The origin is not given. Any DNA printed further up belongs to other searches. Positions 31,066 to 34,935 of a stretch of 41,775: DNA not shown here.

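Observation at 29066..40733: Secreted RHS / Tc-like toxin locus with a TcB-like partner but no TcA, T6SS or T9SS hallmarks; opens with a DUF2341-LamG-tail-fibre-like protein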

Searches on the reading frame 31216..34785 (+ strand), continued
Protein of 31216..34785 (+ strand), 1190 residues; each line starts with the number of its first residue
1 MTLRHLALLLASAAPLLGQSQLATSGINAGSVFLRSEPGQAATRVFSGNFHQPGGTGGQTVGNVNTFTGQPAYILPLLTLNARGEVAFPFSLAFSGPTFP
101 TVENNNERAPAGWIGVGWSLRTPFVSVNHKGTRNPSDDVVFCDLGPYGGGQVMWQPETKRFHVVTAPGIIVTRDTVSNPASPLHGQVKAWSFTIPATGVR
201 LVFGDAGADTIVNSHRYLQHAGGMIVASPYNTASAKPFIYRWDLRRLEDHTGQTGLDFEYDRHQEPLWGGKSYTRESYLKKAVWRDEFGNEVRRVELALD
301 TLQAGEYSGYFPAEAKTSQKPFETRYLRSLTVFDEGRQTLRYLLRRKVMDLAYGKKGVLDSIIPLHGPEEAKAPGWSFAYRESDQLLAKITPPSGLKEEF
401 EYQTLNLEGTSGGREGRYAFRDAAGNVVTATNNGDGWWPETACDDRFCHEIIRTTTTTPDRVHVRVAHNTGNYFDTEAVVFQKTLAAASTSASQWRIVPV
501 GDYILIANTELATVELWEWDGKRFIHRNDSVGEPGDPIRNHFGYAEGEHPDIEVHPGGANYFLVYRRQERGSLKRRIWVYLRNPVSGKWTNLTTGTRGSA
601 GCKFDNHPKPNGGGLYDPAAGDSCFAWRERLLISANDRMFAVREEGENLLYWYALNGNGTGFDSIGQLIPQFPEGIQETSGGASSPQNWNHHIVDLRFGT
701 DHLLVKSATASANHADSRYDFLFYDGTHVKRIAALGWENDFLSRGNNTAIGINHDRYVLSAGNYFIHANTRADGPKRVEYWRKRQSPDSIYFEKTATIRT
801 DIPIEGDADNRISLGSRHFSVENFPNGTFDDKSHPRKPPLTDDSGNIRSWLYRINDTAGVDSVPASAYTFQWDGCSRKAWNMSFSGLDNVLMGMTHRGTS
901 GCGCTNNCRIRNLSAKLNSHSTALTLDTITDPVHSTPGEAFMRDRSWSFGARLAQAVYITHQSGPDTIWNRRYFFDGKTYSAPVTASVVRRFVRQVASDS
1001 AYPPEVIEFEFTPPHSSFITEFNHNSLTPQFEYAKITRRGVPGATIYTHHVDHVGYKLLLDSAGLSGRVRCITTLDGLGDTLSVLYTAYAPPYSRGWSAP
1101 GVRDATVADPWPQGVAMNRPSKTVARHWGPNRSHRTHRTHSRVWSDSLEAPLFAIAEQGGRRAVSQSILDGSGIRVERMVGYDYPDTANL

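Call 87: find_encoding_contigs(protein=P0126, flank=8000, max_places=2)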
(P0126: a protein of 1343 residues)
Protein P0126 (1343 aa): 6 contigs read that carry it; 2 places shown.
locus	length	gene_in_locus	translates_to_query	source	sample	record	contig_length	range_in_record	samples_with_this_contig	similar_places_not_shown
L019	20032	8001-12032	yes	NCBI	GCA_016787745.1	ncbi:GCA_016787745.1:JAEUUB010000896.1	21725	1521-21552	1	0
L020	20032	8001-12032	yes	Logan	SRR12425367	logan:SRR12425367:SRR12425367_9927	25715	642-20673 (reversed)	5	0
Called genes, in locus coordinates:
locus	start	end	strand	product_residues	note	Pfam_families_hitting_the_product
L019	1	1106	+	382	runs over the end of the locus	PF02350:Epimerase_2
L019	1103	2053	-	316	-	PF25087:GMPPB_C, PF00132:Hexapep (weak), PF25084:LbH_EIF2B (weak), PF00132:Hexapep (weak)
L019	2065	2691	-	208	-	PF02585:PIG-L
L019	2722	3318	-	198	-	PF00072:Response_reg, PF00196:GerE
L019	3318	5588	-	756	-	PF07494:Reg_prop (faint), PF13570:Beta-prop_ACSF4 (weak), PF07730:HisKA_3, PF02518:HATPase_c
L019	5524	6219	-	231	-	PF07494:Reg_prop (faint)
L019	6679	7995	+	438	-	-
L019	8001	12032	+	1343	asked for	-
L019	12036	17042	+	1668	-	PF20041:DUF6443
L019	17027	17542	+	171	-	-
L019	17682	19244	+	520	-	-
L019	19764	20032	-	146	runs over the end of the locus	PF04951:Peptidase_M55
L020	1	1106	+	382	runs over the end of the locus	PF02350:Epimerase_2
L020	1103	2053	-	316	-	PF25087:GMPPB_C, PF00132:Hexapep (weak), PF25084:LbH_EIF2B (weak), PF00132:Hexapep (weak)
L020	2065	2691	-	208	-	PF02585:PIG-L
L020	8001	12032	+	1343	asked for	-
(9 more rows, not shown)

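Call 88: find_encoding_contigs(protein=P0066, flank=8000, max_places=2)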
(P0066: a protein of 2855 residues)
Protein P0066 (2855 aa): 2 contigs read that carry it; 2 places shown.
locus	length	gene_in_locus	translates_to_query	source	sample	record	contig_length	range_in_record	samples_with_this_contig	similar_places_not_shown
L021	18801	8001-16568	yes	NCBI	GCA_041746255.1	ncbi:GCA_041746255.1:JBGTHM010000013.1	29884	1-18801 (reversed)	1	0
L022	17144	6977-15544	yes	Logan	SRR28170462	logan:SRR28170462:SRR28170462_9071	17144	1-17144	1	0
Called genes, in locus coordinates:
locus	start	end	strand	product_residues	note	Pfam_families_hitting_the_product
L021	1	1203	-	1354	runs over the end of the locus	PF20041:DUF6443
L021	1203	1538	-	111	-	-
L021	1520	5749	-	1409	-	-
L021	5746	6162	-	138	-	-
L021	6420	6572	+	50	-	-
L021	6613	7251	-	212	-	-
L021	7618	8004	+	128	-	-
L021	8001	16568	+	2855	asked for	PF20041:DUF6443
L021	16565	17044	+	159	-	-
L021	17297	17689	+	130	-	-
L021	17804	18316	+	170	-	PF02985:HEAT (faint), PF13646:HEAT_2 (weak)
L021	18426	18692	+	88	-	-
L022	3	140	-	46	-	?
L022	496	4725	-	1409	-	-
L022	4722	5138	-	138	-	-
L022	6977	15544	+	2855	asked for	PF20041:DUF6443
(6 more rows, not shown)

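Call 98: search_protein_families(library=phrogs, proteins=[L019:6679-7995:+], max_evalue=0.1)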
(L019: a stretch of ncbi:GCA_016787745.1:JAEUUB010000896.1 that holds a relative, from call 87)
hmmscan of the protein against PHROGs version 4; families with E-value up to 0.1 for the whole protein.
L019:6679-7995:+ (438 aa): 5 families
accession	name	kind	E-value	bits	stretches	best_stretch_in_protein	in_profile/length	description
phrog_18345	-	tail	2.2e-14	53.8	2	18-217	416-621/956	tail fiber protein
phrog_9942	-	tail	3.3e-12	46.2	3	30-104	1097-1150/1178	tail fiber protein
phrog_19195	-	head and packaging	0.00011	21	1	19-154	412-545/1425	virion structural protein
phrog_29752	-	unknown function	0.0049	17.7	1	112-168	86-144/195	-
phrog_9563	-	unknown function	0.052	14.6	0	43-66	15-38/85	-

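Call 101: predict_structure(alignment_id=A8)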
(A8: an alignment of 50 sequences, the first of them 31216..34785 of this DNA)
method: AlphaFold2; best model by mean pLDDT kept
length: 1190 residues; sequences in the alignment: 50
mean_pLDDT: 84.5   pTM: 0.86
mean pLDDT of the five models: 84.5, 83.9, 81.5, 81.0, 79.7
residues with pLDDT >= 90: 591; 70-90: 448; 50-70: 77; < 50: 74
segments of 3 or more residues with pLDDT < 50: 1-28, 41-56, 610-620, 744-752, 936-938, 1186-1190
pLDDT, mean of each block of 10 residues (from residue 1): 26 27 41 56 39 56 95 95 92 90 88 93 88 80 89 86 90 95 94 92 93 95 90 92 95 93 95 96 91 97 92 91 95 96 97 93 94 96 94 95 89 80 92 88 87 90 90 71 89 90 90 89 82 76 67 88 85 83 86 80 67 45 77 91 89 88 91 80 76 90 90 80 93 92 48 75 91 88 93 95 88 92 89 79 90 85 93 91 85 88 81 88 82 53 82 87 82 88 89 83 92 88 86 95 95 84 87 94 95 87 87 86 94 91 87 88 84 67 50
secondary structure, 60 per line:
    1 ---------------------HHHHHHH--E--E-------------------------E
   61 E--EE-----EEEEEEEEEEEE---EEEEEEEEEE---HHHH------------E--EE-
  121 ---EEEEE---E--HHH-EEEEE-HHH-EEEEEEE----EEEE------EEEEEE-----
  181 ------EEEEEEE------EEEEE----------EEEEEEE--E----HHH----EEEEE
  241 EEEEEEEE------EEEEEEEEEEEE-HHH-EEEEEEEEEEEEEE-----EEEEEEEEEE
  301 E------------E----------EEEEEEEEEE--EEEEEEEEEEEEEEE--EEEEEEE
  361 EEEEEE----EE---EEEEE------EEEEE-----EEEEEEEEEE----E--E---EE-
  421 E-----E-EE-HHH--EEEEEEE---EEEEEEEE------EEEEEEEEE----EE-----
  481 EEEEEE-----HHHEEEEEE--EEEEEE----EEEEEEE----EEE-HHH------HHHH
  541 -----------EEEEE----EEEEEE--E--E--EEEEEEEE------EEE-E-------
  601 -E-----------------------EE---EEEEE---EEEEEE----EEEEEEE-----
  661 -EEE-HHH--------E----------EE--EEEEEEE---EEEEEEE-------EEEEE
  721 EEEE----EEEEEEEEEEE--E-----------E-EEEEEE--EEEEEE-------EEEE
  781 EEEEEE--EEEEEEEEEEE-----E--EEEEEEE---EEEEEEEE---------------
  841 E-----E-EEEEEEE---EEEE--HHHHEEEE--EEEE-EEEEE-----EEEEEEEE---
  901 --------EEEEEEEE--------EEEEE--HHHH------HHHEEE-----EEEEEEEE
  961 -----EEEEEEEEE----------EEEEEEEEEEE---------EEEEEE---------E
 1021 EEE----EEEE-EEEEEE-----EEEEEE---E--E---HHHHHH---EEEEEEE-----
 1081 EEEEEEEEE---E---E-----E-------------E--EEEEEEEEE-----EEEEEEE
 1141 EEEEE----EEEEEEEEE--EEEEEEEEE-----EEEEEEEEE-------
elements in order (helices of 4 or more, strands of 3 or more residues): H22-28 E71-82 E86-95 H99-102 E124-128 E139-143 E149-155 E160-163 E170-175 E187-193 E200-204 E215-221 E236-248 E255-266 E272-285 E291-301 E325-334 E337-351 E354-366 E376-380 E387-391 E397-406 E437-443 E447-454 E461-469 E481-486 E495-500 E503-508 E513-519 E524-526 H537-540 E552-556 E561-566 E575-582 E589-591 E631-635 E639-644 E649-655 E662-664 E692-698 E702-708 E716-724 E729-739 E756-761 E764-769 E777-786 E789-799 E808-814 E818-825 E849-855 E859-862 H865-868 E869-872 E875-878 E880-884 E890-897 E909-916 E925-929 H932-935 E945-947 E953-960 E966-974 E985-995 E1005-1010 E1020-1023 E1028-1031 E1033-1038 E1044-1049 H1060-1065 E1069-1075 E1081-1089 E1120-1128 E1134-1145 E1150-1158 E1161-1169 E1175-1183
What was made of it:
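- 31216..35835 (+): Gene 3: TcB/SGS1-like half-cocoon protein (1539 aa). The AF2 model of residues 1-1190 has pLDDT 84.5 and pTM 0.86 (call 101).
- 32524..34095 (+): Gene 3 central beta-propeller, about aa 437-960. The boundaries and the estimate of 8-9 blades are inferred. The AF2 model shows repeated four-strand blades (call 101).
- On TcB subunit of Tc toxins: The AF2 model has pLDDT 84.5 (call 101).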

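Call 103: fold_search(model_id=the predicted structure, library=pdb)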
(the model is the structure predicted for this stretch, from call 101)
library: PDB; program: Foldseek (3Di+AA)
matches with E <= 10: 843; with E <= 0.001: 136
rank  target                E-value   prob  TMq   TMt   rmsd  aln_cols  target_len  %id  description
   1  8fjp_A                3.9e-23  1.00  0.42  0.19  24.4      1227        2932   11  Cryo-EM structure of native mosquito salivary gland surface protein 1 (SGS1) (released 2023-03-01)
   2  6l7i_F                5.4e-17  1.00  0.21  0.18  33.6      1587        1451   10  Signal substraction of TcdB1-TccC2 and part of TcdA1 (released 2021-03-31)
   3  4o9x                  1.5e-15  1.00  0.19  0.12  36.7      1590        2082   10  Crystal Structure of TcdB2-TccC3 (released 2014-02-26)
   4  4igl_C                1.1e-14  1.00  0.19  0.16  37.3      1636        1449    9  Structure of the RHS-repeat containing BC component of the secreted ABC toxin complex from Yersinia entomophaga (released 2013-08-07)
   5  6suq                  4.1e-14  1.00  0.18  0.11  27.8      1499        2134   10  Crystal Structure of TcdB2-TccC3-TEV (released 2019-12-04)
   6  8uy4_A                6.3e-13  1.00  0.08  0.08  39.7      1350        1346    9  Acinetobacter baumannii Tse15 Rhs effector (released 2024-10-09)
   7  8fia_A                3.8e-10  0.99  0.08  0.06  41.2      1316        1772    9  The structure of fly Teneurin self assembly (released 2023-05-03)
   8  7bam_A                1.7e-09  1.00  0.09  0.06  35.3      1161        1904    8  human Teneurin4 WT C2 (released 2021-12-01)
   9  9g2f_A                2.1e-09  1.00  0.09  0.06  34.3      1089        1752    8  Mouse Teneurin2 dimer variant A1B1 (released 2026-01-21)
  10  6ske_A                2.3e-09  0.99  0.08  0.06  34.5      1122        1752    9  Teneurin 2 in complex with Latrophilin 2 Lec domain (released 2020-02-12)
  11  6fb3_A                4.3e-09  0.99  0.08  0.06  34.2      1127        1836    8  Teneurin 2 Partial Extracellular Domain (released 2018-03-28)
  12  8r54_A                6.1e-09  0.97  0.08  0.05  38.7      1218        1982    8  Mouse teneurin-3 non-compact subunit - A0B0 isoform (released 2024-05-08)
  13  6zqa_UQ               1.7e-08  1.00  0.13  0.18  29.3      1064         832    8  Cryo-EM structure of the 90S pre-ribosome from Saccharomyces cerevisiae, state A (Poly-Ala) (released 2020-09-23)
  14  9i3v_A                6.0e-08  0.92  0.10  0.04  35.6      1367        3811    8  Cryo-EM structure of the human LRP2 ectodomain (released 2026-02-04)
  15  6ke6_AG               8.0e-08  0.99  0.11  0.15  28.5      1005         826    8  3.4 angstrom cryo-EM structure of yeast 90S small subunit preribosome (released 2020-08-05)
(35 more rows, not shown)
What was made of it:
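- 31216..35835 (+): Foldseek hits are SGS1 (E 4e-23), TcdB1 (5e-17), TcdB2-TccC3 (1.5e-15) and YenB (1e-14) (call 103).
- On TcB subunit of Tc toxins: Foldseek gives TcdB1 5.4e-17, TcdB2-TccC3 1.5e-15 and YenB 1.1e-14, each at probability 1.00 (call 103).
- Closest known: Tc. Same: The B-like protein is built from RHS-type sheets plus a beta-propeller (Foldseek E 1e-14 to 5e-17, call 103).
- The confident model (pLDDT 84.5, pTM 0.86, call 101) has as best structural matches SGS1 (E 3.9e-23, TMq 0.42), TcdB1 (5.4e-17), TcdB2-TccC3 (1.5e-15) and YenB (1.1e-14), ahead of T6SS Rhs effectors and teneurins (call 103).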
